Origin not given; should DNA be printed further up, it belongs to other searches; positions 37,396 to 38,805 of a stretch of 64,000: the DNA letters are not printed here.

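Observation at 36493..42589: ino1-centred cluster: two cytidylyltransferase-like genes, two CDP-alcohol phosphotransferases and a HAD phosphatase, a candidate CDP-inositol head-group pathway of unknown product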

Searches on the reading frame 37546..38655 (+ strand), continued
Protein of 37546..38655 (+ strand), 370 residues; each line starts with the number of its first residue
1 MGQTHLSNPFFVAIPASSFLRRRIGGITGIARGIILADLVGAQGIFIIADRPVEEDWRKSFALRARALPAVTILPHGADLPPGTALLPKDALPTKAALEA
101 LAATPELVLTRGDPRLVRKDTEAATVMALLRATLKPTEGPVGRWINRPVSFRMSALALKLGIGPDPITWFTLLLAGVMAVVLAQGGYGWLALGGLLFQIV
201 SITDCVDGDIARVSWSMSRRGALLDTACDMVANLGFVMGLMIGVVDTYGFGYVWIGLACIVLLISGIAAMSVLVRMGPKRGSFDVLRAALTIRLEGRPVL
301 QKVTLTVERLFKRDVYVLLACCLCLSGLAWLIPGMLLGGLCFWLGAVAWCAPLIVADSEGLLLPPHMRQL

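Call 71: search_protein_families(library=pfam, proteins=[L010:6397-7773:+, L010:7578-8795:+, L010:9785-10819:+, L010:10609-12330:+, L010:12367-13587:-, L013:6893-7984:+, L013:7926-9491:-, L013:9539-10723:+, L013:10710-11687:-, L013:12205-13428:+], max_evalue=0.0001)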
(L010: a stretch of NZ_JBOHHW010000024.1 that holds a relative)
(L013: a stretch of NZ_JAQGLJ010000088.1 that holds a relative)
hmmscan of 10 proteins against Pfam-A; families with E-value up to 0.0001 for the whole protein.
L010:6397-7773:+ (459 aa): 1 family
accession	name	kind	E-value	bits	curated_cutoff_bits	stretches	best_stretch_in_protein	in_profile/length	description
PF07690.21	MFS_1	-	7.8e-15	55.1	33.4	1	69-389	4-319/347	Major Facilitator Superfamily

L010:7578-8795:+ (406 aa): 4 families
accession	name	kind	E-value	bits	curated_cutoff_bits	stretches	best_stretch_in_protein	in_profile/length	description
PF13377.12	Peripla_BP_3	-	1.3e-34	120.2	26.5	1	238-400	2-167/167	Periplasmic binding protein-like domain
PF00532.27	Peripla_BP_1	-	1.2e-20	74.6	22.2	1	130-374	5-259/281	Periplasmic binding proteins and sugar binding domain of LacI family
PF00356.27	LacI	-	1.6e-17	63.4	27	1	70-115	1-46/46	Bacterial regulatory proteins, lacI family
PF13407.12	Peripla_BP_4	-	8.4e-06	25.9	35.1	1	219-351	93-226/258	Periplasmic binding protein domain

L010:9785-10819:+ (345 aa): 1 family
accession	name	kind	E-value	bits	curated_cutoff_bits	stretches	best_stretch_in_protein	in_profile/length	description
PF01066.26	CDP-OH_P_transf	-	1.5e-05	25.9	22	0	147-264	15-120/152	CDP-alcohol phosphatidyltransferase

L010:10609-12330:+ (574 aa): 1 family
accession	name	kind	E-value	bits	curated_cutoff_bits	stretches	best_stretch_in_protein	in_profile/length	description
PF01943.22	Polysacc_synt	-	6.9e-12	45.8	28.2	1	88-353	1-254/274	Polysaccharide biosynthesis protein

L010:12367-13587:- (407 aa): 2 families
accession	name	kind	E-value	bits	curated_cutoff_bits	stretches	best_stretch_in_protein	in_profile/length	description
PF01494.25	FAD_binding_3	-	9.4e-26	91.3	22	1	38-356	3-320/349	FAD binding domain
PF01266.30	DAO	-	6.5e-08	32.9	27.9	0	38-127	1-95/353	FAD dependent oxidoreductase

L013:6893-7984:+ (364 aa): 1 family
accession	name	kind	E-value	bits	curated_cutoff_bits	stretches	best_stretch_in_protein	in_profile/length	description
PF03372.29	Exo_endo_phos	-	3.6e-32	112.3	24.5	1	93-337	1-225/225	Endonuclease/Exonuclease/phosphatase family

L013:7926-9491:- (522 aa): 2 families
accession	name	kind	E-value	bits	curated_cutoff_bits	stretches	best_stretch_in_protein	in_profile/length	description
PF01943.22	Polysacc_synt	-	2.5e-09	37.4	28.2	1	43-324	2-271/274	Polysaccharide biosynthesis protein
PF13440.11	Polysacc_synt_3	-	4e-07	30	23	1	69-366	4-281/293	Polysaccharide biosynthesis protein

L013:9539-10723:+ (395 aa): 1 family
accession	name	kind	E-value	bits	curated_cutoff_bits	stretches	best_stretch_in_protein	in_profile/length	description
PF01066.26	CDP-OH_P_transf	-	4.7e-08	34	22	1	192-297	4-104/152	CDP-alcohol phosphatidyltransferase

L013:10710-11687:- (326 aa): 1 family
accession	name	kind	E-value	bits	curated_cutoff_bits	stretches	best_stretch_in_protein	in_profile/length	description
PF09912.14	DUF2141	-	1.6e-27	96.1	24.4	1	210-315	1-106/112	Uncharacterized protein conserved in bacteria (DUF2141)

L013:12205-13428:+ (408 aa): 2 families
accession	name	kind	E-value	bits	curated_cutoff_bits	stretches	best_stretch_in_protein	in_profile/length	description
PF01070.24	FMN_dh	-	4.9e-113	378.2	24.9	1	56-402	1-345/350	FMN-dependent dehydrogenase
PF05690.20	ThiG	-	5.5e-06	26.3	23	0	312-356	158-201/247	Thiazole biosynthesis protein ThiG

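Call 78: search_protein_families(library=pfam, proteins=[L029:6222-7400:+, L029:8751-9578:+, L029:10588-11694:+, L029:11887-12630:+, L029:12719-13726:-, L031:7213-8592:+, L031:10762-12255:+, L031:12419-13582:+, L031:13588-14364:-, L031:5650-6621:-], max_evalue=0.0001)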
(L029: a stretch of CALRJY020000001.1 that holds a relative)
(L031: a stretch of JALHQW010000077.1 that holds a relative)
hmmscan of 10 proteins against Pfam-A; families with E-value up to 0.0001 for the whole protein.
L029:6222-7400:+ (392 aa): 5 families
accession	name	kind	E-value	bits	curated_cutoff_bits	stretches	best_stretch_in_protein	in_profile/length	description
PF01266.30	DAO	-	5.6e-49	168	27.9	1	8-360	2-352/353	FAD dependent oxidoreductase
PF00890.30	FAD_binding_2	-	2.1e-07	31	20.4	1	8-211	2-206/414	FAD binding domain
PF13450.12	NAD_binding_8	-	7.2e-07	29.8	21.9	1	10-64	1-54/68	NAD(P)-binding Rossmann-like domain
PF07992.20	Pyr_redox_2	-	1.8e-06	28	26.1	0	6-54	143-190/291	Pyridine nucleotide-disulphide oxidoreductase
PF03486.20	HI0933_like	-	2.6e-05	24.2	50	0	7-37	2-32/244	HI0933-like protein Rossmann domain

L029:8751-9578:+ (275 aa): 4 families
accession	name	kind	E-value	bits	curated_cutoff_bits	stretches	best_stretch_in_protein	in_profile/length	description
PF23169.1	HalD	-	1.5e-15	57.7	26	1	43-158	6-126/228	Halogenase D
PF13640.12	2OG-FeII_Oxy_3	-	1.1e-07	33.2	27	1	142-230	3-94/98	2OG-Fe(II) oxygenase superfamily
PF22814.2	WelO5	-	1.2e-05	25.5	27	1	174-229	202-260/277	Carrier-protein-independent halogenase WelO5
PF13532.12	2OG-FeII_Oxy_2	-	2.5e-05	25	31.2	1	57-225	3-178/194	2OG-Fe(II) oxygenase superfamily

L029:10588-11694:+ (368 aa): 1 family
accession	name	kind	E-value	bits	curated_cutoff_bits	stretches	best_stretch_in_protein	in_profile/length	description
PF03706.18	LPG_synthase_TM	-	1.1e-35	124.1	33.4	1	39-341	3-300/302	Lysylphosphatidylglycerol synthase TM region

L029:11887-12630:+ (247 aa): 2 families
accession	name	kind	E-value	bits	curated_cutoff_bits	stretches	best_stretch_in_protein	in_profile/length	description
PF12804.13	NTP_transf_3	-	5.5e-12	46.6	27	1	4-128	2-113/160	MobA-like NTP transferase domain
PF00483.29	NTP_transferase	-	7.3e-06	26.2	21.2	1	3-127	2-126/245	Nucleotidyl transferase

L029:12719-13726:- (335 aa): 0 families

L031:7213-8592:+ (459 aa): 0 families

L031:10762-12255:+ (497 aa): 2 families
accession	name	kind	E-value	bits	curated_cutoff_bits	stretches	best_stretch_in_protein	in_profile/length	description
PF01663.27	Phosphodiest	-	6.7e-29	102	23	1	30-445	2-341/342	Type I phosphodiesterase / nucleotide pyrophosphatase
PF00884.28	Sulfatase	-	2.2e-09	37.5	25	1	225-257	210-242/301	Sulfatase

L031:12419-13582:+ (387 aa): 3 families
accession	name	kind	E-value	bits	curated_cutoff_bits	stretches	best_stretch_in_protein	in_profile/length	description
PF00534.26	Glycos_transf_1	-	4e-16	59.5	26.4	1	193-365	2-171/172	Glycosyl transferases group 1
PF13692.12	Glyco_trans_1_4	-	8.8e-14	52.4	27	1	207-352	2-142/142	Glycosyl transferases group 1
PF13524.12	Glyco_trans_1_2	-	7.5e-07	29.6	25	1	295-379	59-142/144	Glycosyl transferase-like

L031:13588-14364:- (258 aa): 3 families
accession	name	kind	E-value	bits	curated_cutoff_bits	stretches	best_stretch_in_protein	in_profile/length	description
PF08534.16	Redoxin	-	5.3e-09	36.5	26.6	1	133-244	24-137/148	Redoxin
PF00578.27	AhpC-TSA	-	2e-06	28.2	26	1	134-236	22-122/124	AhpC/TSA family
PF13905.12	Thioredoxin_8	-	5.9e-06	27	27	1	137-234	1-93/94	Thioredoxin-like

L031:5650-6621:- (323 aa): 1 family
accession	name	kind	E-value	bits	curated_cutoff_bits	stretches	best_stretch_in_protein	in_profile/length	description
PF01904.24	DUF72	-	2.5e-53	181.8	25.3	1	75-295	1-216/217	Protein of unknown function DUF72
